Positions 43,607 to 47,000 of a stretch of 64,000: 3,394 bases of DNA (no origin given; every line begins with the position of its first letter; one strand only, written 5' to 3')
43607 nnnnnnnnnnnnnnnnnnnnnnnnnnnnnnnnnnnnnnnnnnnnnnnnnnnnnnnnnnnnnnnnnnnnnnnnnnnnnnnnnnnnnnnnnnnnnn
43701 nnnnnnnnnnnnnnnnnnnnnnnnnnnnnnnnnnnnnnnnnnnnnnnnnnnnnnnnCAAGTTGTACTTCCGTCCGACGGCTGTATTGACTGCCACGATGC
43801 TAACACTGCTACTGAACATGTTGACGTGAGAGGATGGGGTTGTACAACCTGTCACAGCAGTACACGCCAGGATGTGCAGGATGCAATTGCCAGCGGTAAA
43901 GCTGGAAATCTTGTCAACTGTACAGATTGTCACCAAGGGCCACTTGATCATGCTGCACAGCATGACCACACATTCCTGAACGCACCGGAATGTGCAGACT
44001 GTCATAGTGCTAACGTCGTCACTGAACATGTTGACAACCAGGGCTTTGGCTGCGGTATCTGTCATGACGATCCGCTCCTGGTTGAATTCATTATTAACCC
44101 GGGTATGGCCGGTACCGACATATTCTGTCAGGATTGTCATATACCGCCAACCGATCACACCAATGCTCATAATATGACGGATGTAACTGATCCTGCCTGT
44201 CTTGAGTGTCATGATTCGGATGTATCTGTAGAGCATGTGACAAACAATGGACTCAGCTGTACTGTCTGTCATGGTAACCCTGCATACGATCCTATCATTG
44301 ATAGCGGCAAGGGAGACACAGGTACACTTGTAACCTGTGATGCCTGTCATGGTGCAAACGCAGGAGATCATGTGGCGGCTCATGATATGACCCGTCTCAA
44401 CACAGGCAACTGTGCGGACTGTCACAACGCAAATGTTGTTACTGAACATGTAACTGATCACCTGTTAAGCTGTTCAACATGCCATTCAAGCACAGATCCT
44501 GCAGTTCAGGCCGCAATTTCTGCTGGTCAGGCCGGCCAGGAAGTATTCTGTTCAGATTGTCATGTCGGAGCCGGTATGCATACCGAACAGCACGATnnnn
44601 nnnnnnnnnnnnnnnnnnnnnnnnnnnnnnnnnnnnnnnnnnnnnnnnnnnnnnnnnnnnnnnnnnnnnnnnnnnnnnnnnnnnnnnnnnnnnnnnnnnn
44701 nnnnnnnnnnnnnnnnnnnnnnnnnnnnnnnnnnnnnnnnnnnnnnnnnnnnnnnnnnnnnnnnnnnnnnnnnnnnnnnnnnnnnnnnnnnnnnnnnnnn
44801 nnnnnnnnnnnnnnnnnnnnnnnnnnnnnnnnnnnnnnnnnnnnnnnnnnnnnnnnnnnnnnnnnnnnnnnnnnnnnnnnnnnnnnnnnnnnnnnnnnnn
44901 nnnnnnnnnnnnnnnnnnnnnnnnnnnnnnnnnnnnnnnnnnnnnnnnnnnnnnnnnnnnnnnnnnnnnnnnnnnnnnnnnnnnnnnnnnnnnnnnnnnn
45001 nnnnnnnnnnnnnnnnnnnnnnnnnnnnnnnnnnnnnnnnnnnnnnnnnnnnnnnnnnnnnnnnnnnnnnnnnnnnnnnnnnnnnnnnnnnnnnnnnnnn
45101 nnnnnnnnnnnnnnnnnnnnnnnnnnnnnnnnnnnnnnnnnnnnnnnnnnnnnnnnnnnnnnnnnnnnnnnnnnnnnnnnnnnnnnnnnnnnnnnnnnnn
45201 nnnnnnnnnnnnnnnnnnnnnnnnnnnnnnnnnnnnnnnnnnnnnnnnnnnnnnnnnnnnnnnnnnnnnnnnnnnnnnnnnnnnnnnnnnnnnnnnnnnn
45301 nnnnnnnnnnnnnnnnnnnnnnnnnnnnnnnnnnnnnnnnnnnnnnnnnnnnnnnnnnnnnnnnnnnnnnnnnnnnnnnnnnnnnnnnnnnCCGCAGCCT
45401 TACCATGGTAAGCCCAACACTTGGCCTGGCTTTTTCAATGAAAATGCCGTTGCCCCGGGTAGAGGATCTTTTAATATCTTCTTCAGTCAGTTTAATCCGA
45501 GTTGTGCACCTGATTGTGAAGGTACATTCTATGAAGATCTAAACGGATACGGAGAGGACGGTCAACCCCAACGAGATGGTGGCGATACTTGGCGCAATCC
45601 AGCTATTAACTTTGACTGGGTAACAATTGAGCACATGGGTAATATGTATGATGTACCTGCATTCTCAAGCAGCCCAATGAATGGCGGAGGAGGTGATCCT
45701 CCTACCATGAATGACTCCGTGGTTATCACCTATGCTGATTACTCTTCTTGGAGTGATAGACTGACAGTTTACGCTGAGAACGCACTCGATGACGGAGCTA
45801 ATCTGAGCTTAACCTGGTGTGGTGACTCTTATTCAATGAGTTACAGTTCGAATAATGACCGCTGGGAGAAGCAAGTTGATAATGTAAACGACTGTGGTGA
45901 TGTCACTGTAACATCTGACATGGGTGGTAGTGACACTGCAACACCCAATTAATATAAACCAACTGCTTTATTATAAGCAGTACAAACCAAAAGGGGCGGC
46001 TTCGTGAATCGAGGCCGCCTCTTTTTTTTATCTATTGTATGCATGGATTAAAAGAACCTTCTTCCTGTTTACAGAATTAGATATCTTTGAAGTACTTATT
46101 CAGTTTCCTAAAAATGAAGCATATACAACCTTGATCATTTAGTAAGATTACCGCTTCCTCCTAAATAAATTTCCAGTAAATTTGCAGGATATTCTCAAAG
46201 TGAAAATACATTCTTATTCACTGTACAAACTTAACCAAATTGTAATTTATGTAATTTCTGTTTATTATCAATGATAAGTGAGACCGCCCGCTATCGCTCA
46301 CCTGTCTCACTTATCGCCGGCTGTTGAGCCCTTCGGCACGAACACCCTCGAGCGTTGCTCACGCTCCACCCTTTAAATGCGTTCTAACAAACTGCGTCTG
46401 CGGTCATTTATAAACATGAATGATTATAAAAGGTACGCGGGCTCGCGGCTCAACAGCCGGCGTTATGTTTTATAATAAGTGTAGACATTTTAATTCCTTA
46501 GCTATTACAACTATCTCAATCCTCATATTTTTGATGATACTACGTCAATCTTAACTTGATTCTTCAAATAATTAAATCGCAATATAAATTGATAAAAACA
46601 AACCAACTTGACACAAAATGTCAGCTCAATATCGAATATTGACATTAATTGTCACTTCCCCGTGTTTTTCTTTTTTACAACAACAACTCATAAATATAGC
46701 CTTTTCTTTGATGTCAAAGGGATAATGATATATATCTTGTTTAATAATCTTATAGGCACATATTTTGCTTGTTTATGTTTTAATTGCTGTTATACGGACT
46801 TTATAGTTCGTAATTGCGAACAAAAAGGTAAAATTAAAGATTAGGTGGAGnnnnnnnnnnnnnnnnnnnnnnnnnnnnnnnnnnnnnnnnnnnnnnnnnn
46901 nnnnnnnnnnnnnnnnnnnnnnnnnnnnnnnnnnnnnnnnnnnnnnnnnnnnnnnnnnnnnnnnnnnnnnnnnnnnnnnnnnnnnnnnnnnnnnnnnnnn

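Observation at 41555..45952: Single 1465-aa polypeptide with about 54 CxxCH haem-binding motifs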

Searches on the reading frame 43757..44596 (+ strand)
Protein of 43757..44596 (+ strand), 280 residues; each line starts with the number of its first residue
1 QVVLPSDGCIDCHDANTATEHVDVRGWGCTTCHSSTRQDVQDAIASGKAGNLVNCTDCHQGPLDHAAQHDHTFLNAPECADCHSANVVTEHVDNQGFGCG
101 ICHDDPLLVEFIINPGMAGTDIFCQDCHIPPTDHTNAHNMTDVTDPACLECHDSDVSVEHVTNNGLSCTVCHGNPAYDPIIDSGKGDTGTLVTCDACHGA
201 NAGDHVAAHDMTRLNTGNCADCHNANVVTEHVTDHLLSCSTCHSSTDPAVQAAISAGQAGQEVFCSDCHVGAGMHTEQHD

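Call 48: predict_structure(alignment_id=A4)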
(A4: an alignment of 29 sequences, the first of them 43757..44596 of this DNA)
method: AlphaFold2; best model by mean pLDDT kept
length: 280 residues; sequences in the alignment: 29
mean_pLDDT: 87.1   pTM: 0.65
mean pLDDT of the five models: 87.1, 86.1, 84.3, 82.7, 80.2
residues with pLDDT >= 90: 111; 70-90: 157; 50-70: 11; < 50: 1
segments of 3 or more residues with pLDDT < 50: none
pLDDT, mean of each block of 10 residues (from residue 1): 82 87 89 92 93 86 78 89 91 88 88 90 85 77 86 89 89 89 87 87 85 86 91 91 93 95 90 64
secondary structure, 60 per line:
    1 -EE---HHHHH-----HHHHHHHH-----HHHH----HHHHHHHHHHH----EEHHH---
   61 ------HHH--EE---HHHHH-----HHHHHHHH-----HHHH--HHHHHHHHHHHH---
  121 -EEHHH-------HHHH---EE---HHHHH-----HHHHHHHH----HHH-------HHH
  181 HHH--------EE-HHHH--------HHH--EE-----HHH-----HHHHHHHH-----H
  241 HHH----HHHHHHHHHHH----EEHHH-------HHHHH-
elements in order: H7-11 H17-24 H30-33 H38-48 H77-81 H87-94 H100-103 H106-117 H134-137 H146-150 H156-163 H178-183 H195-198 H227-234 H240-243 H248-258 H275-279

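Call 52: fold_search(model_id=the predicted structure, library=pdb)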
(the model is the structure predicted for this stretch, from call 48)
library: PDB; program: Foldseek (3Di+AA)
matches with E <= 10: 1; with E <= 0.001: 0
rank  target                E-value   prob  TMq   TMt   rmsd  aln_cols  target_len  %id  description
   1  1g8m_A                9.4e+00  0.01  0.07  0.04  15.6       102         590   18  CRYSTAL STRUCTURE OF AVIAN ATIC, A BIFUNCTIONAL TRANSFORMYLASE AND CYCLOHYDROLASE ENZYME IN PURINE BIOSYNTHESIS AT 1.7 (released 2001-04-27)

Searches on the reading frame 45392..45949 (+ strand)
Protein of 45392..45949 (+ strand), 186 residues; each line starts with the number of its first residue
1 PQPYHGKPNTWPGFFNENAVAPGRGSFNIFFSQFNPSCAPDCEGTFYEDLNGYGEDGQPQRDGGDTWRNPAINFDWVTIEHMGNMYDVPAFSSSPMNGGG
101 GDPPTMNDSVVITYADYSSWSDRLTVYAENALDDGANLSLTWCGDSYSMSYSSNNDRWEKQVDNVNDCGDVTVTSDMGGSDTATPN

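Call 64: find_related_loci(query=A7, collection=genome_contigs, flank=10000)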
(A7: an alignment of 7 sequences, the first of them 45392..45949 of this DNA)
Query A7 (186 aa) in genome_contigs; peptide patterns used: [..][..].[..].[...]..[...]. (x = any residue, [..] = any of these).
33 stretches matched a pattern; 14 encode a relative of the query (tblastn E <= 1e-3); 14 distinct loci.
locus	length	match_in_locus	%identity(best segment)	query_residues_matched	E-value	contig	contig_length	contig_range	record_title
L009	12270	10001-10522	48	1-173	9e-47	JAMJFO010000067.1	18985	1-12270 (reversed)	MAG: Desulfobulbaceae bacterium isolate B4-01 NODE_67_length_18985_cov_7.353407, whole genome shotgun sequence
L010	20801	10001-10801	51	2-173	2e-51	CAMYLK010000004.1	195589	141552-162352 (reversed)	MAG: uncultured Desulfobulbaceae bacterium isolate FCS_M_Desulfobacterota_12 genome assembly, contig: NODE_7_length_1955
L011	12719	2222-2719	41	1-183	2e-28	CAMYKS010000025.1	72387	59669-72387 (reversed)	MAG: uncultured Desulfobulbaceae bacterium isolate FCS_M_Desulfobacterota_11 genome assembly, contig: scaffold_756, whol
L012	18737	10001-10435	37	1-162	9e-23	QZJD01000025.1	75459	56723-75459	MAG: Desulfobulbus sp. isolate SURF_48 Ga0104751_1000358, whole genome shotgun sequence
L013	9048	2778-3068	37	1-91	7e-14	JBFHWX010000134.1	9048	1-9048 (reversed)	MAG: Desulfobulbales bacterium isolate Mix_sand09.2021.07.Z.39 k141_2711320_length_9048_cov_13.2664, whole genome shotgu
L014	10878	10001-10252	41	2-91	6e-13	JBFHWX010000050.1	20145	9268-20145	MAG: Desulfobulbales bacterium isolate Mix_sand09.2021.07.Z.39 k141_2688348_length_20145_cov_12.5405, whole genome shotg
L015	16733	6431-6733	37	21-142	7e-13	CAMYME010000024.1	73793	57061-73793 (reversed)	MAG: uncultured Desulfuromonadales bacterium isolate FO_M_Desulfobacterota_24.1 genome assembly, contig: scaffold_501, w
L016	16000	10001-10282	34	1-91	3e-12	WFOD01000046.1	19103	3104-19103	MAG: Deltaproteobacteria bacterium isolate S012_135 k151_167520, whole genome shotgun sequence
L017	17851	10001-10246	39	3-91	1e-11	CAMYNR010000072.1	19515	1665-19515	MAG: uncultured Desulfuromonadales bacterium isolate FO_M_Desulfobacterota_21 genome assembly, contig: scaffold_2435, wh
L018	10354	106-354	36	4-95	3e-10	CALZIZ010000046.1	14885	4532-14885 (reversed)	MAG: uncultured Desulfuromonadales bacterium isolate FO_M_Desulfobacterota_25 genome assembly, contig: scaffold_3059, wh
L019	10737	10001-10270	34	1-91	3e-9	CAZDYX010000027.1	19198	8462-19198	MAG TPA_asm: uncultured Desulfobulbia bacterium isolate binchicken_co266_215 genome assembly, contig: NODE_4649_length_1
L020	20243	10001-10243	34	4-95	4e-8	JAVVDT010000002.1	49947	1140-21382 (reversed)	MAG: Desulfuromonadales bacterium isolate TamC13-02 NODE_2_length_49947_cov_31.426349, whole genome shotgun sequence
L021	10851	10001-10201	31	3-79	1e-4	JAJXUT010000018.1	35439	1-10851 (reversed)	MAG: Deltaproteobacteria bacterium isolate BP5.bin10 NODE_1803_length_35439_cov_2.818730, whole genome shotgun sequence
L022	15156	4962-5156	27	4-79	5e-4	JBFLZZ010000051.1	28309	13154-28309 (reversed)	MAG: Thermodesulfobacteriota bacterium isolate MAG125 MAG125_51, whole genome shotgun sequence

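Call 86: search_protein_families(library=pfam, proteins=[window:45392-45949:+], max_evalue=1)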
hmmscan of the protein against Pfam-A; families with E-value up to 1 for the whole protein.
window:45392-45949:+ (186 aa): 0 families

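Call 96: find_related_loci(query=A7, collection=metagenome_contigs, flank=10000)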
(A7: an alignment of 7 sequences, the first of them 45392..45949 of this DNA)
Query A7 (186 aa) in metagenome_contigs; peptide patterns used: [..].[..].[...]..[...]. (x = any residue, [..] = any of these).
192 stretches matched a pattern; 6 encode a relative of the query (tblastn E <= 1e-3); 6 distinct loci.
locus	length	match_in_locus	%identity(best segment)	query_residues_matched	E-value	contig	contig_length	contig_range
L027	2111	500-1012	50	1-168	5e-52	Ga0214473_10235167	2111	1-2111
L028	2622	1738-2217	38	1-173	9e-24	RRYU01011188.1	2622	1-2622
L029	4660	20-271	39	3-95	4e-12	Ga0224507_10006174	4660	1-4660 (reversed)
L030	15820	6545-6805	31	2-95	5e-12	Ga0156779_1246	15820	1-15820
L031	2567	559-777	31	4-79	4e-6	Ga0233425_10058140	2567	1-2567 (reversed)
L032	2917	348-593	30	3-101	1e-5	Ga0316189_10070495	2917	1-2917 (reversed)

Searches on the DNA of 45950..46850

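Call 75: search_rna_families(source=window, start=45950, end=46850, threshold=evalue, max_evalue=1)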
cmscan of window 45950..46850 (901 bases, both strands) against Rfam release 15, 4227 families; matches with E-value up to 1: 4.
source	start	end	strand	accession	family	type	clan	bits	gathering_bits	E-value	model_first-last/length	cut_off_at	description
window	45982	46103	-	RF00558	L20_leader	Cis-reg; leader;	-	25.6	58.7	0.012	1-127/127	no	Ribosomal protein L20 leader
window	45950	46032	+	RF00558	L20_leader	Cis-reg; leader;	-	20.7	58.7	0.21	54-127/127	5'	Ribosomal protein L20 leader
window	45964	46027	+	RF02241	Xoo2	Gene; sRNA;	-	18.4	45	0.65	1-78/78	no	Xanthomonadaceae sRNA Xoo2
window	45989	46126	-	RF02601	BASRCI337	Gene; sRNA;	-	14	229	0.91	1-191/191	no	Brucella sRNA CI337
